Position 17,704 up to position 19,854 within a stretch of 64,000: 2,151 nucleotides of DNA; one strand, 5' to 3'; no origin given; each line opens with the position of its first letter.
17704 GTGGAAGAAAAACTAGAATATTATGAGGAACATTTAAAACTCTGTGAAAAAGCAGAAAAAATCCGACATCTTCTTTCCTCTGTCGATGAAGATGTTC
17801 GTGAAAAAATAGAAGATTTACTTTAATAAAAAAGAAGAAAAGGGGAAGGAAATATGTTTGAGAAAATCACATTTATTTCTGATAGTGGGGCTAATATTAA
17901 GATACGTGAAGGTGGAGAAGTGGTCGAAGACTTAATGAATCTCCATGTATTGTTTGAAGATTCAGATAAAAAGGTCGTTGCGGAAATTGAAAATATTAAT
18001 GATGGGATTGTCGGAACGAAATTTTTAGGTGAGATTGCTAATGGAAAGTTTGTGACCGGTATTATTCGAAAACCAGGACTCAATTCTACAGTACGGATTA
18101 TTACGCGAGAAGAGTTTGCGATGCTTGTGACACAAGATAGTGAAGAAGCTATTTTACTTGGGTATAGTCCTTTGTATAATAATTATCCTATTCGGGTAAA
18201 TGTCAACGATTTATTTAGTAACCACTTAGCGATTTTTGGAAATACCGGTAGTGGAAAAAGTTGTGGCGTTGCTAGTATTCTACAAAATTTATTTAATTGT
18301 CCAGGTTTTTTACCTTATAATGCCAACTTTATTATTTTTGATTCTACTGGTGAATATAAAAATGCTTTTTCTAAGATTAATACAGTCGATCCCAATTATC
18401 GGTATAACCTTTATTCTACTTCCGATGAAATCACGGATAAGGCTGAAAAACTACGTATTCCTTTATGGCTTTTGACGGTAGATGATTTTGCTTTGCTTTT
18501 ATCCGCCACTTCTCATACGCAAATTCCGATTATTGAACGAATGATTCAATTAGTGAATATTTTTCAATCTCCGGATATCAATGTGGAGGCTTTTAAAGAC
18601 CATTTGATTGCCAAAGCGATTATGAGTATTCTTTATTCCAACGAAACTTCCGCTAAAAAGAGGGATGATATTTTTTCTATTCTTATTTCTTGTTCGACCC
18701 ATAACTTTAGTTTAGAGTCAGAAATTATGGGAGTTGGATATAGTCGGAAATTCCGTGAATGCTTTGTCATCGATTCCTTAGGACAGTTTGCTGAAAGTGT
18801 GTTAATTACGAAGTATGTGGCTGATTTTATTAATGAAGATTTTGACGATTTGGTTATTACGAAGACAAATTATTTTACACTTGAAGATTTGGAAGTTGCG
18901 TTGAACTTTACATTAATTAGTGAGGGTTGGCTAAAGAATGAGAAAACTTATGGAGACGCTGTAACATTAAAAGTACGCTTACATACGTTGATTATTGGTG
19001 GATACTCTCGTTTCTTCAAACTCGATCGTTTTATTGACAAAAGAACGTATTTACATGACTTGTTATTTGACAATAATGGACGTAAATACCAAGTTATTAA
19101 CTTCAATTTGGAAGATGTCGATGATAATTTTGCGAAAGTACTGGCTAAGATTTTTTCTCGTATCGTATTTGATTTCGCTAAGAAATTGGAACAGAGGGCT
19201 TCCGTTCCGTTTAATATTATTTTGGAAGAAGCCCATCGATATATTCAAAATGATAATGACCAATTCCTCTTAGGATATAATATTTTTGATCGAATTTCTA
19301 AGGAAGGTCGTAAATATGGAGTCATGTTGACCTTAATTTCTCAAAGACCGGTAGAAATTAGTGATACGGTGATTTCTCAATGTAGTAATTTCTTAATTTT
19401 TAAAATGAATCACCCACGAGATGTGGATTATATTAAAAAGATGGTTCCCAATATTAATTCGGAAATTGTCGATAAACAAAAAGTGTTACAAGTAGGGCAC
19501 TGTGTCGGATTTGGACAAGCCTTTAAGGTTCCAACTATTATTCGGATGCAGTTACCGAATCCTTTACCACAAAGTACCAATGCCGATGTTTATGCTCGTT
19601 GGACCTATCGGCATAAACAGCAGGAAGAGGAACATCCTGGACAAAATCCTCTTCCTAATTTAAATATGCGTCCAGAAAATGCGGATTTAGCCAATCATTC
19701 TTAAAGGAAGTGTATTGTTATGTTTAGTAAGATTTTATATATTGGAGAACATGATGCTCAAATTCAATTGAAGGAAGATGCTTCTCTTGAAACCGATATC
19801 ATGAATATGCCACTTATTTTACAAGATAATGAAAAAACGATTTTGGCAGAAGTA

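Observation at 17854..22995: A three-gene insertion splits the conserved ftsY-ylxM-ffh operon: two tandem HerA-like ATPases plus a DUF5684-like membrane protein with a Pro-rich repeat tail.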

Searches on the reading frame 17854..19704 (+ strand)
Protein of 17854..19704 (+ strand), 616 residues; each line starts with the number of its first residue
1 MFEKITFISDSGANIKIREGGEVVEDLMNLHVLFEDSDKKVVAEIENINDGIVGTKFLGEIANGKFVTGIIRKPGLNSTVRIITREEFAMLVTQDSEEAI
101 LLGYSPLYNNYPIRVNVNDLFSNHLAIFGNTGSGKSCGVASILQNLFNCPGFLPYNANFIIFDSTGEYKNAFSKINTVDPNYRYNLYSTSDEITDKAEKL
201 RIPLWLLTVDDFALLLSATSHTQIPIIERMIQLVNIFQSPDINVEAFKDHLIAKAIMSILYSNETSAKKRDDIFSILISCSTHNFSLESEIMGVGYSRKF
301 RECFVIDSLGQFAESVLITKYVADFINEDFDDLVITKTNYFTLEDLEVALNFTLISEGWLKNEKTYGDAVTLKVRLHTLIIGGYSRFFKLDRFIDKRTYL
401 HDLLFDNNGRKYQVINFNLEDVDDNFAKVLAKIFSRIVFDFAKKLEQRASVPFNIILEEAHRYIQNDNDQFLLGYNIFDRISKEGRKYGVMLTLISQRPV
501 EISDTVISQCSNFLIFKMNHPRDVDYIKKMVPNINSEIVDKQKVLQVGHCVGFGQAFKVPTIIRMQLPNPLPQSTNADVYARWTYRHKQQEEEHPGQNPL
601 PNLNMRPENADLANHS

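Call 3: search_protein_families(library=pfam, proteins=[window:17854-19704:+], max_evalue=0.01)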
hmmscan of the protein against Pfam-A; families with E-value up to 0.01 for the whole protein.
window:17854-19704:+ (616 aa): 3 families
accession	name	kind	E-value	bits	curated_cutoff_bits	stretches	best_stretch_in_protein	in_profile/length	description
PF01935.23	DUF87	-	3.9e-23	83.1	23.2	1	108-260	9-145/220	Helicase HerA, central domain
PF01580.24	FtsK_SpoIIIE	-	0.00064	19.7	24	1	121-146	39-63/221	FtsK/SpoIIIE family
PF10412.15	TrwB_AAD_bind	-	0.0072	15.7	20.5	0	122-174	15-61/387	Type IV secretion-system coupling protein DNA-binding domain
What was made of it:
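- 17854..19704 (+): HerA-A: HerA-family ring ATPase, 616 aa. HAS barrel ~1-116, RecA-like core, helix-bundle insertion ~209-404, disordered last ~40 aa. Pfam DUF87 (call 3).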

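Call 4: search_protein_families(library=padloc, proteins=[window:17854-19704:+], max_evalue=0.01)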
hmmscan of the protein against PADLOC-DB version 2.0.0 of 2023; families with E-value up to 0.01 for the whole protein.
window:17854-19704:+ (616 aa): 15 families
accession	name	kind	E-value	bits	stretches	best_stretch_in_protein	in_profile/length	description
PDLC04102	HerA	-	1.7e-114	381.5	1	56-592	93-646/654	-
PDLC04105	HerA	-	6.3e-72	240.9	2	398-591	365-561/576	-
PDLC04106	HerA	-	2.7e-65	219.2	2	371-586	424-649/667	-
PDLC04098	HerA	-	3.8e-62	208.8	1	63-589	114-672/686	-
PDLC02185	HerA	-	3e-52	176.1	2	411-587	405-583/585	-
PDLC04097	HerA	-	1.9e-51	173.5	1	50-581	88-609/618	-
PDLC04100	HerA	-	2.3e-51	173.2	2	404-589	392-578/580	-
PDLC02188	HerA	-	8.1e-49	164.9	1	49-590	69-567/578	-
PDLC04103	HerA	-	1.1e-44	150.8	2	397-585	382-576/579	-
PDLC04104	HerA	-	4.9e-37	125.6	1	410-591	180-362/379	-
PDLC04101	HerA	-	1.1e-15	55.3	1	42-223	82-259/400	-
PDLC04140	mad8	-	2e-15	55.1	1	123-534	28-268/314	mads_8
PDLC04107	HerA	-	4.9e-12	43.5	1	95-225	142-266/306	-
PDLC01055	HerA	-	1.2e-09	35.6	2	412-517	383-482/532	Type III coevolved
PDLC04099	HerA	-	1.9e-08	31.9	1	102-170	149-212/214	-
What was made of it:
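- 17854..19704 (+): PADLOC HerA PDLC04102 E=1.7e-114 (call 4).
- PADLOC HerA profiles match at E=1e-114 (call 4).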

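Call 5: search_protein_families(library=ncbifam, proteins=[window:17854-19704:+], max_evalue=0.01)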
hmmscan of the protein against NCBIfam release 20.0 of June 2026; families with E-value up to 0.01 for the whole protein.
window:17854-19704:+ (616 aa): 8 families
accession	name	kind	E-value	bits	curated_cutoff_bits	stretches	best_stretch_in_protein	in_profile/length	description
NF042944.1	HerA_antiphage_2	equivalog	2.1e-52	178.6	850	2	400-588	365-565/576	anti-phage-associated helicase HerA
NF042943.1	HerA_antiphage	equivalog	1.4e-49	169.1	800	2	402-583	384-566/566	anti-phage-associated helicase HerA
NF040937.1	HerA_Thermprot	equivalog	3.3e-34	118.2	800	2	389-589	281-485/487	DNA double-strand break repair helicase HerA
NF040819.1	helicase_HerA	equivalog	3.6e-28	98.4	970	2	448-594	399-546/561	DNA double-strand break repair helicase HerA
NF053655.1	CedD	equivalog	2.2e-18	66.2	600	2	436-565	406-525/527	DNA-translocating ATPase CedD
NF033849.1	ser_rich_anae_1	subfamily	1.5e-11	42.4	650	1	429-527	992-1099/1163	serine-rich protein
NF045971.1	conju_CD1110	equivalog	6.7e-05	21.3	325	0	97-173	391-461/752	VirB4-like conjugal transfer ATPase, CD1110 family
TIGR03925.1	T7SS_EccC_b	equivalog_domain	0.0035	15.7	346.55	0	95-197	337-428/564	type VII secretion protein EccCb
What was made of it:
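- On SIR2-HerA antiphage system: 178.6 and 169.1 bits against cutoffs of 850 and 800 (call 5).
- On HerA-NurA end-resection complex: NCBIfam repair-HerA scores are far below cutoff (call 5).
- Closest known: HerA of SIR2-HerA. Different: Misses the NCBIfam antiphage-HerA cutoffs (call 5).
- NCBIfam antiphage-HerA scores are far below cutoff, 178 against 850 bits (call 5). NCBIfam antiphage equivalog cutoffs are missed by a wide margin (call 5).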

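Call 7: find_encoding_contigs(protein=window:17854-19704:+, flank=10000, max_places=6)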
Protein window:17854-19704:+ (616 aa): 1 contig read that carries it; 1 place shown.
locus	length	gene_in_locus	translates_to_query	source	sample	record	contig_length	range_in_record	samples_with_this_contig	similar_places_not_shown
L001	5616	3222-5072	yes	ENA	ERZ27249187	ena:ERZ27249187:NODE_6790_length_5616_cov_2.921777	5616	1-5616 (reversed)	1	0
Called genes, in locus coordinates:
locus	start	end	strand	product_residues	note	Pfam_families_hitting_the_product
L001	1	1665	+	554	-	?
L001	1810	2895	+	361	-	PF02881:SRP54_N, PF00448:SRP54, PF01656:CbiA (weak), PF13614:AAA_31 (faint)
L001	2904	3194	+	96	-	PF04297:UPF0122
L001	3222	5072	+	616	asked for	PF01935:DUF87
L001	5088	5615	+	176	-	?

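Call 9: find_homologous_proteins(query=window:17854-19704:+, max_evalue=1e-10)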
Query window:17854-19704:+ (616 aa): 7999 proteins with E <= 1e-10 among 8000 candidates; the best 120 are listed.
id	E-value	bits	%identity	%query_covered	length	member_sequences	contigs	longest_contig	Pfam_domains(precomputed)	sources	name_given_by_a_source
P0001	0.0e+0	1308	93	99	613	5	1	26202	PF01935.24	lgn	-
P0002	0.0e+0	1235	91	95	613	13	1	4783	PF01935.24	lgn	-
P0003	0.0e+0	1194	88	96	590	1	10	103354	PF01935.24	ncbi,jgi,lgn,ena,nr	ncbi:MAG: ATP-binding protein [Firmicutes bacterium]|nr:ATP-binding protein [Bacillota bacterium]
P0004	0.0e+0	1191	88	96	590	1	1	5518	PF01935.24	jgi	-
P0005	0.0e+0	1055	78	96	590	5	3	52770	PF01935.24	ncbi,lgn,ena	-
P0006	1.7e-294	996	73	95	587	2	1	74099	PF01935.24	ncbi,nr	ncbi:MAG: ATP-binding protein [Bacilli bacterium]|nr:ATP-binding protein [Bacilli bacterium]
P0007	2.3e-255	867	63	96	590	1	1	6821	PF01935.24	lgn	-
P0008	3.0e-255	866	63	96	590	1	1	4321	PF01935.24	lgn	-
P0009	5.2e-255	866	62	96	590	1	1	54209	PF01935.24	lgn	-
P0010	5.0e-254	862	63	95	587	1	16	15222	PF01935.24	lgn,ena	-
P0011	2.1e-253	860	63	95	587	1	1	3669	PF01935.24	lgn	-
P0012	3.7e-253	859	63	95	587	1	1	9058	PF01935.24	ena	-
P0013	2.3e-252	857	63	95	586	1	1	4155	PF01935.24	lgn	-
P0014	1.5e-250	851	62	95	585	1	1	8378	PF01935.24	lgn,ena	-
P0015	4.6e-250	849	62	95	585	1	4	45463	PF01935.24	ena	-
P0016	6.5e-250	849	61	95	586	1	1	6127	PF01935.24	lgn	-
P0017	7.3e-250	849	62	95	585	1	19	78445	PF01935.24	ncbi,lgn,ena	-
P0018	7.9e-250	849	62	95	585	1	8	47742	PF01935.24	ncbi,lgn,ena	-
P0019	8.0e-250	848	62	95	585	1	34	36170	PF01935.24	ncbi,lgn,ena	-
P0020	8.6e-250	848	62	95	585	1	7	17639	PF01935.24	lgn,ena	-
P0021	8.9e-250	848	62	95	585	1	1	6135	PF01935.24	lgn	-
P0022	9.5e-250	848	62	95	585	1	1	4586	PF01935.24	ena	-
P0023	1.0e-249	848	62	95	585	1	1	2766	PF01935.24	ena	-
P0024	1.0e-249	848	62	95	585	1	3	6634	PF01935.24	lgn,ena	-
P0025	1.1e-249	848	62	95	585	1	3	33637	PF01935.24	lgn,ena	-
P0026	1.1e-249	848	62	95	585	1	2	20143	PF01935.24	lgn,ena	-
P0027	1.7e-249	847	62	95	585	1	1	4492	PF01935.24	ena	-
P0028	1.8e-249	847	62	95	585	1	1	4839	PF01935.24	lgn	-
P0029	2.3e-249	847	62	95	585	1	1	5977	PF01935.24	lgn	-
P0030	3.0e-249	847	61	95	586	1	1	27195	PF01935.24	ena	-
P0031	3.0e-249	847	61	95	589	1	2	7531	PF01935.24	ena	-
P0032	3.3e-249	846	61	95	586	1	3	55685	PF01935.24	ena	-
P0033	3.8e-249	846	62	95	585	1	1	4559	PF01935.24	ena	-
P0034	7.0e-249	845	61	95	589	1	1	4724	PF01935.24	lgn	-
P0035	7.6e-249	845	61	95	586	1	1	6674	PF01935.24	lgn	-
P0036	8.1e-249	845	62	95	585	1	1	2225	PF01935.24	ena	-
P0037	8.4e-249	845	61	95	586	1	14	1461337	PF01935.24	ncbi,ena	-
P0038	8.6e-249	845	61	95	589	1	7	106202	PF01935.24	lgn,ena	-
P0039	9.2e-249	845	61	95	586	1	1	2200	PF01935.24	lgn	-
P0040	9.3e-249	845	61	95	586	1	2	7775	PF01935.24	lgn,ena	-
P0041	9.4e-249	845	61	95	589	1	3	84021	PF01935.24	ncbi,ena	-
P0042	9.4e-249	845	61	95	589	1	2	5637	PF01935.24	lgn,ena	-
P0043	9.6e-249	845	61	95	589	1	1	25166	PF01935.24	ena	-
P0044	1.0e-248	845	61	95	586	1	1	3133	PF01935.24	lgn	-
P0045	1.1e-248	845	61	95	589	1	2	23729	PF01935.24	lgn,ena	-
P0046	1.1e-248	845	61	95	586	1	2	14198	PF01935.24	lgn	-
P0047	1.1e-248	845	61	95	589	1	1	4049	PF01935.24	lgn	-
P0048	1.1e-248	845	61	95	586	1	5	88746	PF01935.24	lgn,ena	-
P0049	1.1e-248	845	61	95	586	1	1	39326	PF01935.24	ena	-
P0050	1.2e-248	845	62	95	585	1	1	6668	PF01935.24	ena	-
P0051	1.2e-248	845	61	95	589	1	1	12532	PF01935.24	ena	-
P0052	1.2e-248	845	61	95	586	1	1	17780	PF01935.24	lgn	-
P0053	1.2e-248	845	61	95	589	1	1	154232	PF01935.24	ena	-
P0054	1.3e-248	844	61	95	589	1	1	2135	PF01935.24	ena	-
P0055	1.3e-248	844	61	95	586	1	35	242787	PF01935.24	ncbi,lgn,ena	-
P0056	1.3e-248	844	61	95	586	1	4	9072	PF01935.24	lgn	-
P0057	1.3e-248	844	61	95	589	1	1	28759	PF01935.24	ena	-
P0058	1.3e-248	844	61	95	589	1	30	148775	PF01935.24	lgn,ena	-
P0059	1.4e-248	844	61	95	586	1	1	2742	PF01935.24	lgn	-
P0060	1.4e-248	844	61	95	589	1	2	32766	PF01935.24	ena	-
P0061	1.5e-248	844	61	95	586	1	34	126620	PF01935.24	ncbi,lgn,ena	-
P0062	1.5e-248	844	61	95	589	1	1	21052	PF01935.24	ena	-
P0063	1.5e-248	844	61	95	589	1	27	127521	PF01935.24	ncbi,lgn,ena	-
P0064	1.5e-248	844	61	95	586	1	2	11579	PF01935.24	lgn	-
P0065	1.5e-248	844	61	95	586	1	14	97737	PF01935.24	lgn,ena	-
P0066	1.5e-248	844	61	95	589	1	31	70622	PF01935.24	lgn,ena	-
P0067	1.5e-248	844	61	95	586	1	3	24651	PF01935.24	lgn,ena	-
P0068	1.5e-248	844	61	95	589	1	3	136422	PF01935.24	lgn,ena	-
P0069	1.7e-248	844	61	95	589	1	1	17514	PF01935.24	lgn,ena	-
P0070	1.7e-248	844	61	95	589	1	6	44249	PF01935.24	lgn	-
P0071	1.7e-248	844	61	95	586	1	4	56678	PF01935.24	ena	-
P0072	1.7e-248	844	61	95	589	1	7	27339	PF01935.24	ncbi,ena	-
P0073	1.8e-248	844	61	95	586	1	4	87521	PF01935.24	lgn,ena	-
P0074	1.8e-248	844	61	95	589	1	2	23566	PF01935.24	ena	-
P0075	2.0e-248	844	61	95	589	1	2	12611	PF01935.24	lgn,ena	-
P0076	2.2e-248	844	61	95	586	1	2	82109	PF01935.24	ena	-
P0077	2.2e-248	844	61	95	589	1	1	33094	PF01935.24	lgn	-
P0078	2.2e-248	844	61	95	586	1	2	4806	PF01935.24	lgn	-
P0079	2.3e-248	844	61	95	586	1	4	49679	PF01935.24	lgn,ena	-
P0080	2.4e-248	844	61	95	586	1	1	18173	PF01935.24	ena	-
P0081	2.4e-248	844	61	95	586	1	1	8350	PF01935.24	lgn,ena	-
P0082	2.4e-248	844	61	95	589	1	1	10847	PF01935.24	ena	-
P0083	2.5e-248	844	61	95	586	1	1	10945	PF01935.24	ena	-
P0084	2.5e-248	844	61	95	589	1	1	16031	PF01935.24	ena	-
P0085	2.6e-248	844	61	95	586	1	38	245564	PF01935.24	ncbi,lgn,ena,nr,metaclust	ncbi:putative uncharacterized protein [Bacillus sp. CAG:988]|nr:putative uncharacterized protein [Ba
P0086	2.6e-248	843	61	95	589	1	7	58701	PF01935.24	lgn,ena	-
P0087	2.6e-248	843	61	95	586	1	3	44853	PF01935.24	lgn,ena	-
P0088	2.7e-248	843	61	95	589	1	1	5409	PF01935.24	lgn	-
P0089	2.9e-248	843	61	95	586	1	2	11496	PF01935.24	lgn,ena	-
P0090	3.0e-248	843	61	95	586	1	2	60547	PF01935.24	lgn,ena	-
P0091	3.0e-248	843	61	95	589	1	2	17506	PF01935.24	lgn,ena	-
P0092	3.0e-248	843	61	95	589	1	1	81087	PF01935.24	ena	-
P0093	3.1e-248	843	61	95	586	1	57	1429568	PF01935.24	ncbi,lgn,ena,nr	ncbi:MAG: ATP-binding protein [Candidatus Faecenecus gallistercoris]|nr:ATP-binding protein [Bacillo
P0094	3.1e-248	843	61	95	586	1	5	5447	PF01935.24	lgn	-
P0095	3.1e-248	843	61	95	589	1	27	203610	PF01935.24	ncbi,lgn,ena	-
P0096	3.2e-248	843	61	95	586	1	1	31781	PF01935.24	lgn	-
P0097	3.3e-248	843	61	95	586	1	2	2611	PF01935.24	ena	-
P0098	3.3e-248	843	61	95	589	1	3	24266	PF01935.24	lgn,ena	-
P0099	3.4e-248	843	61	95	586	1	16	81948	PF01935.24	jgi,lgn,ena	-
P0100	3.4e-248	843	61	95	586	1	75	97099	PF01935.24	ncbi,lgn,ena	-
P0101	3.4e-248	843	61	95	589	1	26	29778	PF01935.24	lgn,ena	-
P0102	3.4e-248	843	61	95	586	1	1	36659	PF01935.24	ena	-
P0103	3.4e-248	843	61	95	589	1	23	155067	PF01935.24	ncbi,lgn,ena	-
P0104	3.4e-248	843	61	95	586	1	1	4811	PF01935.24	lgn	-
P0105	3.5e-248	843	61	95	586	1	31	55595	PF01935.24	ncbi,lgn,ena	-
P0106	3.5e-248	843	61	95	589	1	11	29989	PF01935.24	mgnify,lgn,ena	mgnify:FL=1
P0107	3.5e-248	843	61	95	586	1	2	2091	PF01935.24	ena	-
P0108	3.6e-248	843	61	95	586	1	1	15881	PF01935.24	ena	-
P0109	3.6e-248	843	61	95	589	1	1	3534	PF01935.24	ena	-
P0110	3.6e-248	843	61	95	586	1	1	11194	PF01935.24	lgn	-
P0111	3.8e-248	843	61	95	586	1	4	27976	PF01935.24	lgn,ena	-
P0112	3.9e-248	843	61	95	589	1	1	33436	PF01935.24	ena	-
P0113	3.9e-248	843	61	95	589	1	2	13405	PF01935.24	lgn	-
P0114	4.0e-248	843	61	95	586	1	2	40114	PF01935.24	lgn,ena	-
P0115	4.0e-248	843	61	95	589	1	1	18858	PF01935.24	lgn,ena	-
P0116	4.1e-248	843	61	95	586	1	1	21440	PF01935.24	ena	-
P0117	4.2e-248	843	61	95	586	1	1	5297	PF01935.24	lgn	-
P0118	4.2e-248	843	61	95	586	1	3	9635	PF01935.24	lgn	-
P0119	4.2e-248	843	61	95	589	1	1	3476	PF01935.24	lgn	-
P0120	4.5e-248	843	61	95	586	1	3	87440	PF01935.24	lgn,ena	-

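Call 10: search_solved_structures(query=window:17854-19704:+, max_evalue=0.001, show_alignments=1)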
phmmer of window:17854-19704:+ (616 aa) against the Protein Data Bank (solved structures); distinct sequences matched with E-value up to 0.001: 9.
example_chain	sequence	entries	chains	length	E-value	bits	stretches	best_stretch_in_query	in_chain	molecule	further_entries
9c1m_M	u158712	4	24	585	1.7e-46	162.1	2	421-586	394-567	ATP-binding protein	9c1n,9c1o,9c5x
8xau_A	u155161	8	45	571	2e-36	128.9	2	420-583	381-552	ATP-binding protein | HerA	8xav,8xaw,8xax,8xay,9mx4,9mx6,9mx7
8wiv_A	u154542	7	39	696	5e-35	124.2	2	409-589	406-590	Helicase HerA central domain-containing protein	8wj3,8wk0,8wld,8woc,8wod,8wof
8ziq_M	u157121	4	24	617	1.2e-34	123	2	418-585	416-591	HerA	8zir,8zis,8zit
8yho_A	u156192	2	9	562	1.7e-30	109.3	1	58-564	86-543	DUF87 domain-containing protein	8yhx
8j4u_M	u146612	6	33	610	1.6e-29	106.1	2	418-583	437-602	Nucleoside triphosphate hydrolase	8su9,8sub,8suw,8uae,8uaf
4d2i_A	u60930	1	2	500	2.2e-27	99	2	390-583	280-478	HERA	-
9x1l_A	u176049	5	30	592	2.8e-20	75.6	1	450-593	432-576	DNA helicase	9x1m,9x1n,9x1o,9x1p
8wet_A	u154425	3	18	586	8e-10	41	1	401-530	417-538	TdpA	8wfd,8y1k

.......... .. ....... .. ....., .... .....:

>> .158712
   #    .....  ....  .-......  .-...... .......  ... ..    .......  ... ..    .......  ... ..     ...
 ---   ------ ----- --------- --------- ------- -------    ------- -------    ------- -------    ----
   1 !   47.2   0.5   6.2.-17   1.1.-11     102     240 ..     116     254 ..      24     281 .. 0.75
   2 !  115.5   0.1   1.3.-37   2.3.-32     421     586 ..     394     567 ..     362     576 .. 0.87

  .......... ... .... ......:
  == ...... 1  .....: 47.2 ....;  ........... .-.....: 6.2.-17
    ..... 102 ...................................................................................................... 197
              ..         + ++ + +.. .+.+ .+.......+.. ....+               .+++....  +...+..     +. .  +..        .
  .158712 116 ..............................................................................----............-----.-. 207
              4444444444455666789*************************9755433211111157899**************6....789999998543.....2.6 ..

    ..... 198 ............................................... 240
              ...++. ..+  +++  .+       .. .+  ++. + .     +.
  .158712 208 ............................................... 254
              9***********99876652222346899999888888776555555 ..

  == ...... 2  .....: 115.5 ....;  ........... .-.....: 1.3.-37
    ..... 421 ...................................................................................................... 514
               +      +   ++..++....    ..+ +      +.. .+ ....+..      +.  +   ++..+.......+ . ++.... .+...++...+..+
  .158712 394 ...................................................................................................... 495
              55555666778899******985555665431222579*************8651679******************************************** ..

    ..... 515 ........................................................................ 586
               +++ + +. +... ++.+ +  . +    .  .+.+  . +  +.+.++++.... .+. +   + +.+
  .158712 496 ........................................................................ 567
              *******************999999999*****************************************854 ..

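Call 11: find_encoding_contigs(protein=P0093, flank=8000, max_places=2)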
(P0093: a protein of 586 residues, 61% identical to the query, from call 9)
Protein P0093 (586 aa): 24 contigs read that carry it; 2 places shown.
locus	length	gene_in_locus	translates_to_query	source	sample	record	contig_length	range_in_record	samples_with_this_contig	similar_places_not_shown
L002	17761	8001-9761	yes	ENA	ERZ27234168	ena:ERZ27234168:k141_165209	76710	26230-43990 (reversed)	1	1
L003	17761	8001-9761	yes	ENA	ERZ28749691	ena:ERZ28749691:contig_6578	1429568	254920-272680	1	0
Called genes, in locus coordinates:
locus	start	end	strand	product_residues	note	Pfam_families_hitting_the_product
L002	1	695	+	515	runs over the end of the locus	PF12072:RNase_Y_N, PF12732:YtxH (weak), PF00013:KH_1 (weak), PF01966:HD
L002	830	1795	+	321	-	-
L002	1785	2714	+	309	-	-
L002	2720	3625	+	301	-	-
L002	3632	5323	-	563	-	PF00753:Lactamase_B, PF12706:Lactamase_B_2 (weak), PF22505:RNase_J_b_CASP, PF07521:RMMBL, PF17770:RNase_J_C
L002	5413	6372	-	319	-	-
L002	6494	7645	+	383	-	PF02881:SRP54_N, PF03308:MeaB (faint), PF00448:SRP54, PF13614:AAA_31 (faint), PF01656:CbiA (faint)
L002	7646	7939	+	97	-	PF04297:UPF0122, PF08281:Sigma70_r4_2 (faint)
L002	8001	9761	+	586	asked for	PF01935:DUF87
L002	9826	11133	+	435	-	PF01656:CbiA (faint), PF02881:SRP54_N, PF06414:Zeta_toxin (weak), PF13401:AAA_22 (weak), PF00448:SRP54, PF02978:SRP_SPB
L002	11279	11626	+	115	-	-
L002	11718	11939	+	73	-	-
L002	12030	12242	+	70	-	PF01192:RNA_pol_Rpb6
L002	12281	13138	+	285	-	PF21981:RecX_HTH3 (faint), PF21982:RecX_HTH1 (weak), PF02631:RecX_HTH2 (weak)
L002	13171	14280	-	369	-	PF13616:Rotamase_3, PF00639:Rotamase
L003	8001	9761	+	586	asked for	PF01935:DUF87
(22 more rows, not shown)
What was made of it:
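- ftsY-ylxM-HerA-ffh in Faecenecus at 61% identity (call 11).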
